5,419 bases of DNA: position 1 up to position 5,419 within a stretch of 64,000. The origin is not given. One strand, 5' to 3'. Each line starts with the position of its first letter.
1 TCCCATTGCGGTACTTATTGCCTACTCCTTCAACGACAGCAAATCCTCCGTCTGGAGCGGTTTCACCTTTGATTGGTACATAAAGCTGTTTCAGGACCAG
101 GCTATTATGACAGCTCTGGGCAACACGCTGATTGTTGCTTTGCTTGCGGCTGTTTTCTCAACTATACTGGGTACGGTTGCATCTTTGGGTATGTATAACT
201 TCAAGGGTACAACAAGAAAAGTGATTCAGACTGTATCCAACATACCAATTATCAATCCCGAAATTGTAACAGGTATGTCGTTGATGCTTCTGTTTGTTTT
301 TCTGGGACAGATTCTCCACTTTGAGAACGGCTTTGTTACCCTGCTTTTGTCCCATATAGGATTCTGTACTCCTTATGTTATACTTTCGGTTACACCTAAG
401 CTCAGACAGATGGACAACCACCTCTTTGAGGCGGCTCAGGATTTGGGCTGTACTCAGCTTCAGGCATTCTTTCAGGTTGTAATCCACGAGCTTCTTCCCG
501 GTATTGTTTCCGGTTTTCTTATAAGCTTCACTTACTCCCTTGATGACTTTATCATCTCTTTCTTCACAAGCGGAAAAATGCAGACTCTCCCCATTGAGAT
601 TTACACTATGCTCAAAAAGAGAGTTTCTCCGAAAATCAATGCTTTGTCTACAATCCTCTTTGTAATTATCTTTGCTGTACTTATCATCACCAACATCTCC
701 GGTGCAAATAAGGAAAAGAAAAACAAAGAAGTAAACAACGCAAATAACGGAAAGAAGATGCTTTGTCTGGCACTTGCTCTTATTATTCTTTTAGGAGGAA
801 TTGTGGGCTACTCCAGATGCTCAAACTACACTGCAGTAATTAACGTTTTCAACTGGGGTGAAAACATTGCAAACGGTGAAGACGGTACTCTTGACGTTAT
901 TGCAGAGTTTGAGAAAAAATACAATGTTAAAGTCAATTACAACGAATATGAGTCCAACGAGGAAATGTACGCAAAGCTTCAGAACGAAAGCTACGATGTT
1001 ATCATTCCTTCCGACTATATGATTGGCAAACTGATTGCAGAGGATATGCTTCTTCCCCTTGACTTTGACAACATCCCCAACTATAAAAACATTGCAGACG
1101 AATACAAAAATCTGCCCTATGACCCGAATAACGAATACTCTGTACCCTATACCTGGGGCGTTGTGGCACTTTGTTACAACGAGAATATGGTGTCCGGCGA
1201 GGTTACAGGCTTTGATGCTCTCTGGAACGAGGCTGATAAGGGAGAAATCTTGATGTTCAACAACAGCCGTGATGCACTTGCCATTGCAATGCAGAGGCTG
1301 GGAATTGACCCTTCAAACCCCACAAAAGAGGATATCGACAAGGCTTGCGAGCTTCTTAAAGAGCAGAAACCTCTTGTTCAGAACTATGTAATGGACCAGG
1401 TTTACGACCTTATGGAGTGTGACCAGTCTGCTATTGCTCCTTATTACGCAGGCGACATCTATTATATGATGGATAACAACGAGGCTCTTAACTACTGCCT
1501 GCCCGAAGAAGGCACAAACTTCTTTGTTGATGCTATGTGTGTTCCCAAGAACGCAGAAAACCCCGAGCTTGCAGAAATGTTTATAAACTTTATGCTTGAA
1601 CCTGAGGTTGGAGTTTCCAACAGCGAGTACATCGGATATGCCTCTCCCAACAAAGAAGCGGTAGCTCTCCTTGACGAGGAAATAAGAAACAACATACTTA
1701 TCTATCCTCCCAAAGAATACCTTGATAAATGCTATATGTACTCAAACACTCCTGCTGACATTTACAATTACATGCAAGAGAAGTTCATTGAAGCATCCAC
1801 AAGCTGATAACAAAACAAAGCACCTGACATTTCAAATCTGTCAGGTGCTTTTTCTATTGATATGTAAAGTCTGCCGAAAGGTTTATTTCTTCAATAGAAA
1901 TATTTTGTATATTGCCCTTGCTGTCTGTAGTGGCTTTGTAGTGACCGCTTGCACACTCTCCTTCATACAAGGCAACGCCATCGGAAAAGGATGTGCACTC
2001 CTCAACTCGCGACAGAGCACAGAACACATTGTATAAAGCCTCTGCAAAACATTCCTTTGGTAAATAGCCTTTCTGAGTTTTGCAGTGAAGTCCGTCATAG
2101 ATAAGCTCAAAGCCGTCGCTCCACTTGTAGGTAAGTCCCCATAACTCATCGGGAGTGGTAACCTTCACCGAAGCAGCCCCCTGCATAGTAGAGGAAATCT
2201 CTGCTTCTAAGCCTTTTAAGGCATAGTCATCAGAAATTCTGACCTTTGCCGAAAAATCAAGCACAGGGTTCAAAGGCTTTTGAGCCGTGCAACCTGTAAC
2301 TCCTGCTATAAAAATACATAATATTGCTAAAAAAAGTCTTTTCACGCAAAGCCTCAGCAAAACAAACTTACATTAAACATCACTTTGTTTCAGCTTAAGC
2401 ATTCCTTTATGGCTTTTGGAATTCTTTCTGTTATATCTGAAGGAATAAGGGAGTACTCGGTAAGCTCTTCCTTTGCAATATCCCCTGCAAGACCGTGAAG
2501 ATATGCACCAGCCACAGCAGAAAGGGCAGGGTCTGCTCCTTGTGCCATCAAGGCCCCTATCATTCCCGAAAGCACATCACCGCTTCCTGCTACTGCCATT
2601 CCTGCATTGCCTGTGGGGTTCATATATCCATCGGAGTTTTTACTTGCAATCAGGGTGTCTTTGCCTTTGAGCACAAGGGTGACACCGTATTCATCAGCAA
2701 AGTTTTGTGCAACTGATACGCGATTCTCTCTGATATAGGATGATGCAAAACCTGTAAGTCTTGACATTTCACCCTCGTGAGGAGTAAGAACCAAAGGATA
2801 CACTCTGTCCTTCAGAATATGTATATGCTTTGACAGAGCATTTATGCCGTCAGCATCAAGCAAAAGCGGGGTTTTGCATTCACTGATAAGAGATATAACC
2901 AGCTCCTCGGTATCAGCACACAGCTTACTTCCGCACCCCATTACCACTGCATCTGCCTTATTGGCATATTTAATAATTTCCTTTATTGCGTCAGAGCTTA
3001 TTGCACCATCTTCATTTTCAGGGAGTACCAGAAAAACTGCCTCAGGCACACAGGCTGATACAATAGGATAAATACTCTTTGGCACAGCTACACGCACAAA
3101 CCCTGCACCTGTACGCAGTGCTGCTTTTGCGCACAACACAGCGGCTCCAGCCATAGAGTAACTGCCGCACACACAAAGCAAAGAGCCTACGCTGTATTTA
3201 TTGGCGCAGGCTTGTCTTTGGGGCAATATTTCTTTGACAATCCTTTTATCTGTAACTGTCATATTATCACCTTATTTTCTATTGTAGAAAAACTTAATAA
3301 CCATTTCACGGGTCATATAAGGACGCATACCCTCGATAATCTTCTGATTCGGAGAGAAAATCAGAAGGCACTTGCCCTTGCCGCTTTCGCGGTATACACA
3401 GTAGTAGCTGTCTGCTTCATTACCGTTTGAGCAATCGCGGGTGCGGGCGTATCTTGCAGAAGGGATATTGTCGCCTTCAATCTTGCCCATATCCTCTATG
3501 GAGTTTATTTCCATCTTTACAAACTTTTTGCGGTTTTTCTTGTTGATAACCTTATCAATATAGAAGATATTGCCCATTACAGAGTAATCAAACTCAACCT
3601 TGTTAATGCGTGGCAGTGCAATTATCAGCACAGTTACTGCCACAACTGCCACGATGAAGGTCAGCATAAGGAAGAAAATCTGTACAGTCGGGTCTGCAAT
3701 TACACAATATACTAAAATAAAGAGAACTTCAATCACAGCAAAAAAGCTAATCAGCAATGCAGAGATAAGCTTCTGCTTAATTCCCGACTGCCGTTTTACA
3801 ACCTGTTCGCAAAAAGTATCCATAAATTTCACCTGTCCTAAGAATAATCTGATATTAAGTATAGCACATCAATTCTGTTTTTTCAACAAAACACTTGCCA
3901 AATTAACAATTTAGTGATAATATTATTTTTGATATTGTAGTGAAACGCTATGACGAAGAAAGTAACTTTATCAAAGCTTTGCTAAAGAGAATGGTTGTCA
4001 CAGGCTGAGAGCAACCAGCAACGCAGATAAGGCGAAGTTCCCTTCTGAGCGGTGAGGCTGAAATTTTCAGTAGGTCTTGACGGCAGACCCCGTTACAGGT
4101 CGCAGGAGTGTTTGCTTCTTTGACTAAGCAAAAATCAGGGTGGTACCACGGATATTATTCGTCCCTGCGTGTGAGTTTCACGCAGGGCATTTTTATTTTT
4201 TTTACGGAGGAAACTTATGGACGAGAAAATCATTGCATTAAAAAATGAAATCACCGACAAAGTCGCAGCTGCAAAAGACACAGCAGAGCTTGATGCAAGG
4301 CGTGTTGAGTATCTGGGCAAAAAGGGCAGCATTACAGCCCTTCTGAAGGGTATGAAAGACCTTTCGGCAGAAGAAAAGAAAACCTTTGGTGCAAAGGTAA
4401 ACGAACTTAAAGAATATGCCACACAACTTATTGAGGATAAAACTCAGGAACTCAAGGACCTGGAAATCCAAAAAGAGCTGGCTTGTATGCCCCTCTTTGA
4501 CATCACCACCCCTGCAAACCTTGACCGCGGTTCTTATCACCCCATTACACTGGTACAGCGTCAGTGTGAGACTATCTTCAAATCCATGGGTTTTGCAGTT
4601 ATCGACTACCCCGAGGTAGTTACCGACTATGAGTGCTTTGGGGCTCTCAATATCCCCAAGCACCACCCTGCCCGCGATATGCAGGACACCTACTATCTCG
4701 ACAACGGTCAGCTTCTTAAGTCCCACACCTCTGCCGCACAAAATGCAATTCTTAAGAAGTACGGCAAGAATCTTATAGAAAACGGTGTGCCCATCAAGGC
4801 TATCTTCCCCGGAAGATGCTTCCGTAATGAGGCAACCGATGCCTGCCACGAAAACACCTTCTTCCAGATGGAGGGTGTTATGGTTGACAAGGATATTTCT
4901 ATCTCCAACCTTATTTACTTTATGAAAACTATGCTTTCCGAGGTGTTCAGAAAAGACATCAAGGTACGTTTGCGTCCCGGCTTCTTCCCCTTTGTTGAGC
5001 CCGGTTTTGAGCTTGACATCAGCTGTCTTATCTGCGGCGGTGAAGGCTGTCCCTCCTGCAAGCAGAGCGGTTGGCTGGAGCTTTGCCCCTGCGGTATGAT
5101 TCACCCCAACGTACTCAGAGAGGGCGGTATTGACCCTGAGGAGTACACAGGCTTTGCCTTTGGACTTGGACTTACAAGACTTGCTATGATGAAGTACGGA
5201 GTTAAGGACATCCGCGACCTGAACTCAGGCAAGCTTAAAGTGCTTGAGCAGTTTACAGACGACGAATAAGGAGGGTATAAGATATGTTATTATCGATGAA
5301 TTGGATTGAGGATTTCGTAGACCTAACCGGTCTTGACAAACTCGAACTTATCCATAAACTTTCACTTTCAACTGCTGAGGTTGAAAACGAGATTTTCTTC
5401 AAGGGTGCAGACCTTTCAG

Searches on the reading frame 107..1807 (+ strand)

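Call 47: search_protein_families(library=pfam, proteins=[window:107-1807:+], max_evalue=0.00001)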
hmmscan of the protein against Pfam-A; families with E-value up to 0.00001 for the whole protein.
window:107-1807:+ (566 aa): 5 families
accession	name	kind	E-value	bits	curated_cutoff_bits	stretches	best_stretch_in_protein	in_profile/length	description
PF13416.11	SBP_bac_8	-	4.6e-29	102.5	27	1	264-526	2-271/279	Bacterial extracellular solute-binding protein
PF13343.11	SBP_bac_6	-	7.2e-23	81.8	24.6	1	293-533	1-236/245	Bacterial extracellular solute-binding protein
PF01547.30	SBP_bac_1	-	6.5e-18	66.2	26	1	261-501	10-305/307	Bacterial extracellular solute-binding protein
PF00528.27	BPD_transp_1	-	1.3e-13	51.5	26.4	1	20-194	3-170/184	Binding-protein-dependent transport system inner membrane component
PF13531.11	SBP_bac_11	-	6e-09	36.4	25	1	263-500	15-216/227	Bacterial extracellular solute-binding protein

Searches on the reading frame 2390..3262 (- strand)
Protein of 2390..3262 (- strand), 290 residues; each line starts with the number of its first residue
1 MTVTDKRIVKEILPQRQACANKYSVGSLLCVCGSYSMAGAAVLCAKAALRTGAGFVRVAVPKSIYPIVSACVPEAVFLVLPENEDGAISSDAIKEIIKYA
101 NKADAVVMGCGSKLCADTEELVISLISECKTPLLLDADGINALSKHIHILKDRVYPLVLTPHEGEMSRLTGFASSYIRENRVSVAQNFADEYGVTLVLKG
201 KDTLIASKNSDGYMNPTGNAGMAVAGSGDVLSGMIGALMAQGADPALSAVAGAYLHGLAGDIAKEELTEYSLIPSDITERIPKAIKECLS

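Call 47: search_protein_families(library=pfam, proteins=[window:2390-3262:-], max_evalue=0.00001)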
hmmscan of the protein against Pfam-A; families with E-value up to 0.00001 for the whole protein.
window:2390-3262:- (290 aa): 2 families
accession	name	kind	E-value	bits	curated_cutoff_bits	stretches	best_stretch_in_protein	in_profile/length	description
PF01256.23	Carb_kinase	-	5.2e-56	190.3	27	1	29-282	2-241/242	NAD(P)H-hydrate dehydratase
PF02110.20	HK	-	1e-07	32.1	27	1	89-267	36-226/247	Hydroxyethylthiazole kinase family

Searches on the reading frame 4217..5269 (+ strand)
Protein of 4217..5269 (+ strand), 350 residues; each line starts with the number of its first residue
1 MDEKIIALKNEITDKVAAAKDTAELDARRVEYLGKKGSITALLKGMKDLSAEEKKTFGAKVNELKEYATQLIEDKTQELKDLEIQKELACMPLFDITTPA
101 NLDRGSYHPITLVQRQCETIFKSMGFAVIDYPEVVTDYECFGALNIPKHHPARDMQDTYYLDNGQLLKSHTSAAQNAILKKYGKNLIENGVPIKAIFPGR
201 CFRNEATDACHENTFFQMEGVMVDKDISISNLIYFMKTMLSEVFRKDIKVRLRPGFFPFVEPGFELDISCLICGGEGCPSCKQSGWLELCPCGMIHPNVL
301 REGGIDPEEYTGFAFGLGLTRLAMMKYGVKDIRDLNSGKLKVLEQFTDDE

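Call 47: search_protein_families(library=pfam, proteins=[window:4217-5269:+], max_evalue=0.00001)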
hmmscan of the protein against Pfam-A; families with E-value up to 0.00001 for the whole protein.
window:4217-5269:+ (350 aa): 2 families
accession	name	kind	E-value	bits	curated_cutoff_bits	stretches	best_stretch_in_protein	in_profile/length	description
PF01409.25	tRNA-synt_2d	-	6.2e-80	268.7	19.8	1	95-346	3-246/246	tRNA synthetases class II core domain (F)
PF02912.23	Phe_tRNA-synt_N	-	1.9e-22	79.4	22.3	1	20-88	1-69/69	Aminoacyl tRNA synthetase class II, N-terminal domain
